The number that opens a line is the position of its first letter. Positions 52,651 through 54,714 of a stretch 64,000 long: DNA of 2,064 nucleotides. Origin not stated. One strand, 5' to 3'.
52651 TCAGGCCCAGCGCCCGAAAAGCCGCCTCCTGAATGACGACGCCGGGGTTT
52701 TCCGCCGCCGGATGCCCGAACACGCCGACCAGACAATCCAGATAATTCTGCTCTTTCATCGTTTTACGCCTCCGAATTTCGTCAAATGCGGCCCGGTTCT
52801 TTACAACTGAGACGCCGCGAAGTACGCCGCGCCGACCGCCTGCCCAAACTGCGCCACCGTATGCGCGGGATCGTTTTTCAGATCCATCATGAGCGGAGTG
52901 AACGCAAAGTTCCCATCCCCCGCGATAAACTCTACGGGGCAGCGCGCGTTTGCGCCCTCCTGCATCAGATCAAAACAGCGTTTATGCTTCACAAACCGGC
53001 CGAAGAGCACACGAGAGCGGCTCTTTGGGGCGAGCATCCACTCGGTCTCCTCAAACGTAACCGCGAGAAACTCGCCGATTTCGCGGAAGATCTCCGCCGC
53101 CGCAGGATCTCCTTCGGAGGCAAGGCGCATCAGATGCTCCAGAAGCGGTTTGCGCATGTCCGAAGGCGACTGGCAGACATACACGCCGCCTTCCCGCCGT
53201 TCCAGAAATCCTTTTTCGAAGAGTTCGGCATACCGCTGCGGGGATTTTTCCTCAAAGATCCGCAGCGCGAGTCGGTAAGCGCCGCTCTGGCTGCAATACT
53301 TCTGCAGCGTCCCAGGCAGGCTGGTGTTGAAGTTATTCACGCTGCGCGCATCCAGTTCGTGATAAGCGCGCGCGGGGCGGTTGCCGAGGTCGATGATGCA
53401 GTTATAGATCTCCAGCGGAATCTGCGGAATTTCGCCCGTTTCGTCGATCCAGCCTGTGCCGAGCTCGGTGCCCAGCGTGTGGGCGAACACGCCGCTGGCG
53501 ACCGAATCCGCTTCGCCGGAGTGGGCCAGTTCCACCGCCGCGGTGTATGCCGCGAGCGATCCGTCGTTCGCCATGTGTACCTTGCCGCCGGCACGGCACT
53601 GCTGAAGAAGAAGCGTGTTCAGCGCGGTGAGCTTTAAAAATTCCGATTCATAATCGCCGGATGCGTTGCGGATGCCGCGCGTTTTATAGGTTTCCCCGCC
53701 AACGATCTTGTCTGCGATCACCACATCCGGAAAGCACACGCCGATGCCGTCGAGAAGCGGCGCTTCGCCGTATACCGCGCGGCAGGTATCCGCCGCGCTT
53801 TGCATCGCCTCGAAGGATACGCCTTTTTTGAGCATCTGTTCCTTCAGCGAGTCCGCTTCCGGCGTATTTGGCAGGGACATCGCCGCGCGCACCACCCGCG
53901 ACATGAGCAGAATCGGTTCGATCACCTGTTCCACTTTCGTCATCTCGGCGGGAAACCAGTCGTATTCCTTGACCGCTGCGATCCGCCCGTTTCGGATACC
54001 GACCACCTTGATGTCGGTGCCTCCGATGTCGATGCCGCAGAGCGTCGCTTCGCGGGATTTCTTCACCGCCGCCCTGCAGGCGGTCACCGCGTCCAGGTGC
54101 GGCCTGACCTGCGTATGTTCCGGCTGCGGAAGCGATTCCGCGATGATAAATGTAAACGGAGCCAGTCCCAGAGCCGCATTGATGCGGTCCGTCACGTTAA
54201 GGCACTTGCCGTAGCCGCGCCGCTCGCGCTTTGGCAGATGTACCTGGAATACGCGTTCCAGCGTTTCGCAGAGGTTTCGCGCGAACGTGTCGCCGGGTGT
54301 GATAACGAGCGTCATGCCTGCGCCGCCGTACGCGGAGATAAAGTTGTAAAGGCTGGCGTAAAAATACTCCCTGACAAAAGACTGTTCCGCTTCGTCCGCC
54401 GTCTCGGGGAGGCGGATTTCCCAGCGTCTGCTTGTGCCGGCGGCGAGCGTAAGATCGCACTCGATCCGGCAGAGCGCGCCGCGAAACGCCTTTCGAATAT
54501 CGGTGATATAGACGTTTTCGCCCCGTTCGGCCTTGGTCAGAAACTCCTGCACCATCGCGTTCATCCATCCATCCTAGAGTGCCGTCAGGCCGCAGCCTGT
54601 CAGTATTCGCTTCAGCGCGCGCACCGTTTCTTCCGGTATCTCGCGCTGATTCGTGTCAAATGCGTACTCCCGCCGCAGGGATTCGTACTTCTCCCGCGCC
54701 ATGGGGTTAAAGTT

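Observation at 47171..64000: Sugar-type locus with two glycyl radical enzymes fed by an ABC importer and two ROK-type kinases: candidate non-PTS radical (anhydro)sugar-phosphate pathway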

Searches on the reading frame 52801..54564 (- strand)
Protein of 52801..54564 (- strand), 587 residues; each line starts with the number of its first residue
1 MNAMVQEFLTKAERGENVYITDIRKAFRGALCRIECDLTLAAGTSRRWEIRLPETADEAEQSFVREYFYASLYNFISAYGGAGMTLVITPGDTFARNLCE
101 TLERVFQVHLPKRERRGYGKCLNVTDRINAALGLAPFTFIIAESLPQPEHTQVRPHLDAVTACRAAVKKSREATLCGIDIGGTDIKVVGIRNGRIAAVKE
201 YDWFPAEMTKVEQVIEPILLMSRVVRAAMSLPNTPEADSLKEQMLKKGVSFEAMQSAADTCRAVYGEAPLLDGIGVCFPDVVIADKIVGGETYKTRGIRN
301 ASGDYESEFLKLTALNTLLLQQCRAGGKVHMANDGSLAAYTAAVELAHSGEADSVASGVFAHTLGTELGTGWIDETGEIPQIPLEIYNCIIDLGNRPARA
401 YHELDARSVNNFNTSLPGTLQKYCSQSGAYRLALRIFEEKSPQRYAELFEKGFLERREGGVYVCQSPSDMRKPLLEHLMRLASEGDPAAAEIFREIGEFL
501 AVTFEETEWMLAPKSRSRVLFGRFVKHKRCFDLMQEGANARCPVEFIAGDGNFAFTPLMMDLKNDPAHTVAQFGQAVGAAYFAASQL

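Call 3: search_protein_families(library=pfam, proteins=[window:52801-54564:-])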
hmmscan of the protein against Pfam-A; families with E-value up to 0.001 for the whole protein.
window:52801-54564:- (587 aa): 0 families

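Call 5: search_protein_families(library=ncbifam, proteins=[window:52801-54564:-], max_evalue=0.01)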
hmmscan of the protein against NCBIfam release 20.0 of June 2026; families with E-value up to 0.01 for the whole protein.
window:52801-54564:- (587 aa): 0 families

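Call 22: find_homologous_proteins(query=window:52801-54564:-, max_evalue=0.00001)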
Query window:52801-54564:- (587 aa): 1126 proteins with E <= 0.00001 among 8000 candidates; the best 120 are listed.
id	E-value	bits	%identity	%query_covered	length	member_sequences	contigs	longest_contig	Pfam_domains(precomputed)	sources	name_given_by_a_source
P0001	0.0e+0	1339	100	100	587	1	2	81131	-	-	-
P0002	0.0e+0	1061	79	99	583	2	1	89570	-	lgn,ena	-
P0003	0.0e+0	1044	76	100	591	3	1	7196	-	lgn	-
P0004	0.0e+0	1038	78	99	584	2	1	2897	-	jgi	-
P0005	0.0e+0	1038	77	100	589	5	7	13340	-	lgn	-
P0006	0.0e+0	1036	77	100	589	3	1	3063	-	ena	-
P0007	0.0e+0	1033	77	100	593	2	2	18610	-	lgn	-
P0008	0.0e+0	1033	77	100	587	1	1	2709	-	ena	-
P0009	0.0e+0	1031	76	100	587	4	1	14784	-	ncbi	-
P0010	0.0e+0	1030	77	100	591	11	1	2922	PF01869.27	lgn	-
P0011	0.0e+0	1029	77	100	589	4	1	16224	-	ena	-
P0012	0.0e+0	1027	76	100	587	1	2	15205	PF01869.27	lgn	-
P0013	0.0e+0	1027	76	100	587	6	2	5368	-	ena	-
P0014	0.0e+0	1027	77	100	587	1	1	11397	PF01869.27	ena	-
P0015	0.0e+0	1024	75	100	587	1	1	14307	-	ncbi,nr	ncbi:MAG: hypothetical protein C0413_03050 [Clostridiales bacterium]|nr:hypothetical protein [Clostr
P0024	0.0e+0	1018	76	100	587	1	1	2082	PF01869.27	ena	-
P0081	2.6e-262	890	68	99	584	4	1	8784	PF01869.27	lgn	-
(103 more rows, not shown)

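Call 26: find_related_loci(query=A1, collection=genome_contigs, flank=10000)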
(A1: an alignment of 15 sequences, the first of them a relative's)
Query A1 (587 aa) in genome_contigs; peptide patterns used: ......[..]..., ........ (x = any residue, [..] = any of these).
135 stretches matched a pattern; 129 encode a relative of the query (tblastn E <= 1e-3); the best 80 are kept; 80 distinct loci.
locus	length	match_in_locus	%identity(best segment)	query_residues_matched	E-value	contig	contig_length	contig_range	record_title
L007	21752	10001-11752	79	4-587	0e+0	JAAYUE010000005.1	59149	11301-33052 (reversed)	MAG: Clostridiales bacterium isolate AS27yjCOA_135 5501_AS27, whole genome shotgun sequence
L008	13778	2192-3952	76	1-587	0e+0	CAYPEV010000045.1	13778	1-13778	MAG TPA_asm: uncultured Christensenella sp. isolate binchicken_co269_233 genome assembly, contig: NODE_4277_length_13778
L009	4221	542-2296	77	1-585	0e+0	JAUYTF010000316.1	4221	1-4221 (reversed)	MAG: Eubacteriales bacterium isolate C8_concoct.bin.70 C8_k141_235302, whole genome shotgun sequence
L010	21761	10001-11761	76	1-587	0e+0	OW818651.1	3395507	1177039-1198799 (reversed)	metagenome genome assembly, chromosome: 1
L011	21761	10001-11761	77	1-587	0e+0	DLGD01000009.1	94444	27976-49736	MAG TPA_asm: Christensenella sp. UBA7703 UBA7703_contig_1277, whole genome shotgun sequence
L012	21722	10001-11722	78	4-577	0e+0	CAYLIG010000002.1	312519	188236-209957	MAG TPA_asm: uncultured Christensenella sp. isolate binchicken_co27_68 genome assembly, contig: NODE_27_length_312519_co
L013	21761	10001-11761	76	1-587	0e+0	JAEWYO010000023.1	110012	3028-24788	MAG: Bacillota bacterium isolate OH_SFB_175 k127_4387, whole genome shotgun sequence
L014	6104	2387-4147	75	1-587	0e+0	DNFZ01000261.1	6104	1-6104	MAG TPA_asm: Clostridiales bacterium isolate UBA8911 contig_166492, whole genome shotgun sequence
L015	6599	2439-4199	75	1-587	0e+0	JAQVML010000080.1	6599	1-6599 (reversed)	MAG: Eubacteriales bacterium isolate STF1_132 NODE_43131_length_6599_cov_3.234394_Sandtown_F1, whole genome shotgun sequ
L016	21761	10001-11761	76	1-587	0e+0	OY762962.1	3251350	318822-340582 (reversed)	MAG: Christensenellaceae bacterium isolate 71fbd196-4d72-4d9d-b023-dc0a1f92e7b0 genome assembly, chromosome: 1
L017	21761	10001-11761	75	1-587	0e+0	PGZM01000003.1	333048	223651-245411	MAG: Firmicutes bacterium HGW-Firmicutes-9 08E140C01_z5_2013_Ig3399_v2_scaffold_32, whole genome shotgun sequence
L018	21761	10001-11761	75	1-587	0e+0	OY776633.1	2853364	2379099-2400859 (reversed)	MAG: Christensenellaceae bacterium isolate c84a42d1-d9c9-443e-85ff-73520b584de8 genome assembly, chromosome: 1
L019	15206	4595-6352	75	2-587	0e+0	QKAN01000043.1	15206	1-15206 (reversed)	MAG: Clostridia bacterium isolate SZUA-373 scaffold_11662, whole genome shotgun sequence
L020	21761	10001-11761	75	1-587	0e+0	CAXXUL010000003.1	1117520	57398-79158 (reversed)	MAG: Christensenellaceae bacterium isolate 01a02c0c-5802-4c47-8e2d-6646ecf7da28 genome assembly, contig: contig_3, whole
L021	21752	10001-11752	73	4-587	0e+0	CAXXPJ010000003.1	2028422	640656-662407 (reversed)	MAG: Christensenellaceae bacterium isolate ebc0edfe-de01-4de5-b550-b82b2926f268 genome assembly, contig: contig_3, whole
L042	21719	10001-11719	56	4-575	0e+0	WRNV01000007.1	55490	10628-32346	MAG: Oscillospiraceae bacterium isolate Th196P4bin59 JGI24702J35022_10000036, whole genome shotgun sequence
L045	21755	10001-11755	53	4-584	0e+0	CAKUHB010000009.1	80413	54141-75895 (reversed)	MAG: uncultured Oscillospiraceae bacterium isolate REFINED_METABAT215_TOP10_CONTIGS_1500_ASSEMBLY_K77_MERGED__Hadza_PheC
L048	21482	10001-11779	51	4-584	0e+0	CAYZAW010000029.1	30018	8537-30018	MAG TPA_asm: uncultured Oscillospiraceae bacterium isolate SRP192927_co6_61 genome assembly, contig: NODE_2825_length_30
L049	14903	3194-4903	47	4-584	2e-180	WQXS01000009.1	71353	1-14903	MAG: Oscillospiraceae bacterium isolate Emb289P3bin50 Ga0123356_10000187, whole genome shotgun sequence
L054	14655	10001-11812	45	9-585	2e-147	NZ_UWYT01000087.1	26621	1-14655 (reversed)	Olavius algarvensis spirochete endosymbiont isolate 1, whole genome shotgun sequence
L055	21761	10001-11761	46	1-582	1e-146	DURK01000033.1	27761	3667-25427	MAG TPA_asm: Clostridiales bacterium isolate AS08sgBPME_86 45802_AS08, whole genome shotgun sequence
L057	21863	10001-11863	44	3-583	8e-146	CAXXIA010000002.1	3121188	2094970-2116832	MAG: Spirochaetia bacterium isolate 5e1c48e2-793b-4cbc-8b2e-61815c4865b9 genome assembly, contig: contig_2, whole genome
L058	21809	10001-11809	44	1-583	2e-145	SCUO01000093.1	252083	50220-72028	MAG: Chloroflexota bacterium isolate FW602_bin.52 FW602_bin.52-115462, whole genome shotgun sequence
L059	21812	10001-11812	46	1-587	1e-144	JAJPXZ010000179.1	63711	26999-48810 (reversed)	MAG: Planctomycetaceae bacterium isolate AH.3_7 NODE_23_length_63711_cov_6.886389, whole genome shotgun sequence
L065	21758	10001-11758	43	4-585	1e-140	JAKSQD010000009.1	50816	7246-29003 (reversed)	MAG: Oscillospiraceae bacterium isolate Horse_feces220 MAG220_9, whole genome shotgun sequence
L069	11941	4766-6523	44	8-583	2e-139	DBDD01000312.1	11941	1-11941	MAG TPA_asm: Christensenella sp. UBA941 UBA941_contig_3093, whole genome shotgun sequence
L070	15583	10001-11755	44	2-583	3e-139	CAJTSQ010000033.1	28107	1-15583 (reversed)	MAG TPA_asm: uncultured Oscillospiraceae bacterium isolate MGBC105408 genome assembly, contig: MGBC105408.33, whole geno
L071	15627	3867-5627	43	5-587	4e-139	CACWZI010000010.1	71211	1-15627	MAG: uncultured Clostridiales bacterium isolate RUG11052 genome assembly, contig: RUG11052_asm_10, whole genome shotgun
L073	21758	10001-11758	42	2-582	6e-139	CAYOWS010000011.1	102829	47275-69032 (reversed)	MAG TPA_asm: uncultured Sphaerochaeta sp. isolate SRP335695_co1_116 genome assembly, contig: NODE_54_length_102829_cov_7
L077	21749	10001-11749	46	4-583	2e-138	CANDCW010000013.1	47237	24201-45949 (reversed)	MAG TPA_asm: uncultured Firmicutes bacterium isolate ERR6760108_bin.67_metawrap_v1.3_MAG genome assembly, contig: ERZ128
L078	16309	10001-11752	42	4-582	4e-138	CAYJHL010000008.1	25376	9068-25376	MAG TPA_asm: uncultured Treponemataceae bacterium isolate ERP123703_co3_105 genome assembly, contig: NODE_2162_length_25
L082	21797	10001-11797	43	1-583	1e-136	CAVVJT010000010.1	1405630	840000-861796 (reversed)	MAG: uncultured Chloroflexia bacterium isolate MFD04716.bin.3.469 genome assembly, contig: contig_9938, whole genome sho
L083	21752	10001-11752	44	4-582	4e-136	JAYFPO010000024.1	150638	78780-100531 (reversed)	MAG: Oscillospiraceae bacterium isolate CA_120 c_CA_000000024240, whole genome shotgun sequence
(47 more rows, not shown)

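Call 36: search_protein_families(library=pfam, proteins=[L082:13029-13751:+, L082:13819-14484:+, L082:1431-2951:+, L058:3036-4634:+, L058:11581-12987:+, L057:4789-5661:+, L073:12648-15032:+, L045:11800-12900:+, L054:4615-5682:+, L054:5686-6312:+], max_evalue=0.0001)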
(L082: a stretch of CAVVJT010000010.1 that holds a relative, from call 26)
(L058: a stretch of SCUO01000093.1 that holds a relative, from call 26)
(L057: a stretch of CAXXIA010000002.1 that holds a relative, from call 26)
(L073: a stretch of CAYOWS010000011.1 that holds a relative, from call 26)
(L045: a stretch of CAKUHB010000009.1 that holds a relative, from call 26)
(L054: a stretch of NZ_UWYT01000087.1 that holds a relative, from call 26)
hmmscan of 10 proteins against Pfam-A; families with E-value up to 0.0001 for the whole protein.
L082:13029-13751:+ (240 aa): 2 families
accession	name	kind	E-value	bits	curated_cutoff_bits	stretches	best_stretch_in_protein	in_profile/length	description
PF00702.32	Hydrolase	-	3.1e-22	80.4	26.4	1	38-204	2-191/191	haloacid dehalogenase-like hydrolase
PF13419.12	HAD_2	-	1.3e-18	68.2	23.8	1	40-209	1-177/178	Haloacid dehalogenase-like hydrolase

L082:13819-14484:+ (222 aa): 1 family
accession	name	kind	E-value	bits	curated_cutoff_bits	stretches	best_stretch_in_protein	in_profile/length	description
PF00923.25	TAL_FSA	-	4.7e-46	157.9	27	1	3-203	1-239/285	Transaldolase/Fructose-6-phosphate aldolase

L082:1431-2951:+ (506 aa): 5 families
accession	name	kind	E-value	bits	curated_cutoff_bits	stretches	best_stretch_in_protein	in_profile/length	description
PF05199.19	GMC_oxred_C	-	5.6e-19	69.5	24.6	1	405-496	26-139/139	GMC oxidoreductase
PF00732.25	GMC_oxred_N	-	1.9e-09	38.1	23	1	199-307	114-217/218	GMC oxidoreductase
PF00890.30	FAD_binding_2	-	3e-06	27.2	20.4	0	13-43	1-31/414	FAD binding domain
PF13450.12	NAD_binding_8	-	1.9e-05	25.3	21.9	1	16-43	1-28/68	NAD(P)-binding Rossmann-like domain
PF01266.30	DAO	-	8.6e-05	22.7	27.9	0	13-44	1-32/353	FAD dependent oxidoreductase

L058:3036-4634:+ (532 aa): 2 families
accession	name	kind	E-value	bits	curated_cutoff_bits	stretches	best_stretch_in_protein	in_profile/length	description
PF00732.25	GMC_oxred_N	-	2e-51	175.3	23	1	6-296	2-217/218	GMC oxidoreductase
PF05199.19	GMC_oxred_C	-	4.9e-38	131.3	24.6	1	386-519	1-139/139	GMC oxidoreductase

L058:11581-12987:+ (468 aa): 3 families
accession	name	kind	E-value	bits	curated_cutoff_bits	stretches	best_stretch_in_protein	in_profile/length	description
PF01408.29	GFO_IDH_MocA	-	3e-18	67.1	24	1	105-223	1-116/120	Oxidoreductase family, NAD-binding Rossmann fold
PF22725.1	GFO_IDH_MocA_C3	-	1.6e-16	60.9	27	1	235-371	1-123/124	GFO/IDH/MocA C-terminal domain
PF02894.22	GFO_IDH_MocA_C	-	1.5e-08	35.2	22.9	1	239-463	1-217/218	Oxidoreductase family, C-terminal alpha/beta domain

L057:4789-5661:+ (290 aa): 6 families
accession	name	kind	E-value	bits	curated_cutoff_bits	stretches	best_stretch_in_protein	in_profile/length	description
PF04321.23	RmlD_sub_bind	-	1.2e-46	159.6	27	1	3-284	2-285/287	RmlD substrate binding domain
PF01370.27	Epimerase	-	1.3e-29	103.8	20.9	1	4-205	1-226/240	NAD dependent epimerase/dehydratase family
PF16363.11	GDP_Man_Dehyd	-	1.7e-15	57.8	27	1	33-135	57-162/332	GDP-mannose 4,6 dehydratase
PF01073.25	3Beta_HSD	-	2.5e-09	37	22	1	36-137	53-157/280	3-beta hydroxysteroid dehydrogenase/isomerase family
PF02719.21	Polysacc_synt_2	-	3e-09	36.9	20.2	1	36-106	62-133/293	Polysaccharide biosynthesis protein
PF07993.18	NAD_binding_4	-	7e-06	25.8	20.1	0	51-136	88-187/258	Male sterility protein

L073:12648-15032:+ (794 aa): 5 families
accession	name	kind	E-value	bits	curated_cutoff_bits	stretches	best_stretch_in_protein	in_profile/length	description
PF01653.23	DNA_ligase_aden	-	6.6e-77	258.9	27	1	113-373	2-252/253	NAD-dependent DNA ligase adenylation domain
PF03120.22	DNA_ligase_OB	-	2.8e-28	98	32.9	1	377-454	1-78/79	NAD-dependent DNA ligase OB-fold domain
PF14520.12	HHH_5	-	5.7e-09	36.8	27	1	574-624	11-57/57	Helix-hairpin-helix domain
PF00533.33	BRCT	-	5.5e-08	33.4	21.3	1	652-727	3-78/78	BRCA1 C Terminus (BRCT) domain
PF12738.14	PTCB-BRCT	-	9.5e-06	26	22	1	670-718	12-59/63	twin BRCT domain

L045:11800-12900:+ (366 aa): 1 family
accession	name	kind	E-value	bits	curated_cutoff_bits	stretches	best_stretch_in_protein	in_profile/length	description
PF13177.12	DNA_pol3_delta2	-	9.8e-44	149.6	27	1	59-217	3-160/161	DNA polymerase III, delta subunit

L054:4615-5682:+ (355 aa): 1 family
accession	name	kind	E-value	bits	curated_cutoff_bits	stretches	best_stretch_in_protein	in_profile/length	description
PF02733.22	Dak1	-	1.2e-119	399.4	31.4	1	35-346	1-312/313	Dak1 domain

L054:5686-6312:+ (208 aa): 1 family
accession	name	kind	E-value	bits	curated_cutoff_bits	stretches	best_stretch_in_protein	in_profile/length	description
PF02734.22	Dak2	-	2.2e-39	135.6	27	1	32-201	2-173/174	DAK2 domain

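Call 38: search_protein_families(library=pfam, proteins=[L059:4352-5353:-, L059:15585-16595:-, L059:16617-17693:-, L055:5482-6405:-, L078:11765-12910:-, L083:13936-15459:+, L082:15103-17280:+, L082:17316-18110:+, L069:9787-10377:+], max_evalue=0.0001)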
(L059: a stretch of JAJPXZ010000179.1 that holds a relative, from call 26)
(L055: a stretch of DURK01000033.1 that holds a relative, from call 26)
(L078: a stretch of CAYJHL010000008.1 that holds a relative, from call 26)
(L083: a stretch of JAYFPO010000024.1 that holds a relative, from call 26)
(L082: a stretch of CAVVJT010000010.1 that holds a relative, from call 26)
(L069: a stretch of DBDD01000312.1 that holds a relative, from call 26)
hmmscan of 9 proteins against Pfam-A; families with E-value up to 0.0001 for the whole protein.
L059:4352-5353:- (333 aa): 4 families
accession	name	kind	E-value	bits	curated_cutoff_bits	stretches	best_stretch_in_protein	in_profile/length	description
PF12833.13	HTH_18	-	2.3e-21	76.3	33.6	1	210-289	1-79/80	Helix-turn-helix domain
PF00165.29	HTH_AraC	-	1e-15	57.9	26.6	1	255-288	9-41/42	Bacterial regulatory helix-turn-helix proteins, AraC family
PF07883.17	Cupin_2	-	3.5e-05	23.8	27.2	1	42-86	12-55/70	Cupin domain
PF02311.25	AraC_binding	-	5.2e-05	23.4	21.1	1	35-86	10-60/135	AraC-like ligand binding domain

L059:15585-16595:- (336 aa): 4 families
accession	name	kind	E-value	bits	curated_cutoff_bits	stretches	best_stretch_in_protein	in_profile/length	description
PF08240.17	ADH_N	-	6.7e-32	110.3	23.5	1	23-128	1-100/104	Alcohol dehydrogenase GroES-like domain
PF00107.32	ADH_zinc_N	-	2.2e-22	79.8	31.8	1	170-290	2-122/129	Zinc-binding dehydrogenase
PF16912.11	Glu_dehyd_C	-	1e-09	38.6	34.9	1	161-257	33-131/211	Glucose dehydrogenase C-terminus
PF13602.12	ADH_zinc_N_2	-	1.2e-06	30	27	1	202-332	1-134/134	Zinc-binding dehydrogenase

L059:16617-17693:- (358 aa): 2 families
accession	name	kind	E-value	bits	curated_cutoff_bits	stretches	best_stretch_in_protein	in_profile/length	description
PF08240.17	ADH_N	-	1.2e-21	77.3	23.5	1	32-145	2-97/104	Alcohol dehydrogenase GroES-like domain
PF00107.32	ADH_zinc_N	-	1.2e-19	70.9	31.8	1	192-316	2-125/129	Zinc-binding dehydrogenase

L055:5482-6405:- (307 aa): 2 families
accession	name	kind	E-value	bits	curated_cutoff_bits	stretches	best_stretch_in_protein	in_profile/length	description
PF01841.26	Transglut_core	-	1.1e-10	42.2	23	1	168-265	2-107/108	Transglutaminase-like superfamily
PF16403.11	Bact_surface_Ig-like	-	4.2e-07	30.4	27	1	81-143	4-65/71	Bacterial surface protein, Ig-like domain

L078:11765-12910:- (381 aa): 5 families
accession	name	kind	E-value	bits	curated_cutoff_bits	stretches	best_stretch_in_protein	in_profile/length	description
PF13679.12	Methyltransf_32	-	7e-41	140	27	1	146-286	1-143/143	Methyltransferase domain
PF13847.12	Methyltransf_31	-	5.4e-16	59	27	1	172-271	5-101/145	Methyltransferase domain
PF05206.20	TRM13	-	1.8e-07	31.4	26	1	161-312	9-167/257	Methyltransferase TRM13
PF13649.12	Methyltransf_25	-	2.1e-07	32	27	1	174-256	1-76/97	Methyltransferase domain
PF08241.18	Methyltransf_11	-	6.3e-06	27.2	21.2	1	175-259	1-75/95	Methyltransferase domain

L083:13936-15459:+ (507 aa): 3 families
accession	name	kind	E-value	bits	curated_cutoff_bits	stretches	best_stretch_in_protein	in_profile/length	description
PF13616.12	Rotamase_3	-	3e-17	63.7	22.5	1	330-449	9-111/116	PPIC-type PPIASE domain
PF00639.27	Rotamase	-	4e-16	60.2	21.7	1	341-450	1-95/97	PPIC-type PPIASE domain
PF13145.12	Rotamase_2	-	1.5e-05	26.2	27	0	361-452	24-107/121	PPIC-type PPIASE domain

L082:15103-17280:+ (725 aa): 1 family
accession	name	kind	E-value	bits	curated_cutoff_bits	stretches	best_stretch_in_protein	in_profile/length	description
PF00188.32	CAP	-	1.5e-13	52.1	21.1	1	463-587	2-117/117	Cysteine-rich secretory protein family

L082:17316-18110:+ (264 aa): 1 family
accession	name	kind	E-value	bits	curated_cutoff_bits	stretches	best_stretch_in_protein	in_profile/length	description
PF00005.33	ABC_tran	-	1.6e-33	116.7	25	1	39-188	2-136/137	ABC transporter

L069:9787-10377:+ (196 aa): 2 families
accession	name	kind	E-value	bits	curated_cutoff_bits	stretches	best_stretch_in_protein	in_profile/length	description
PF07081.18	DUF1349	-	1.6e-56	191.2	32.4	1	11-190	1-179/179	Protein of unknown function (DUF1349)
PF17851.8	GH43_C2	-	2.7e-05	24.4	22.7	1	49-154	49-158/203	Beta xylosidase C-terminal Concanavalin A-like domain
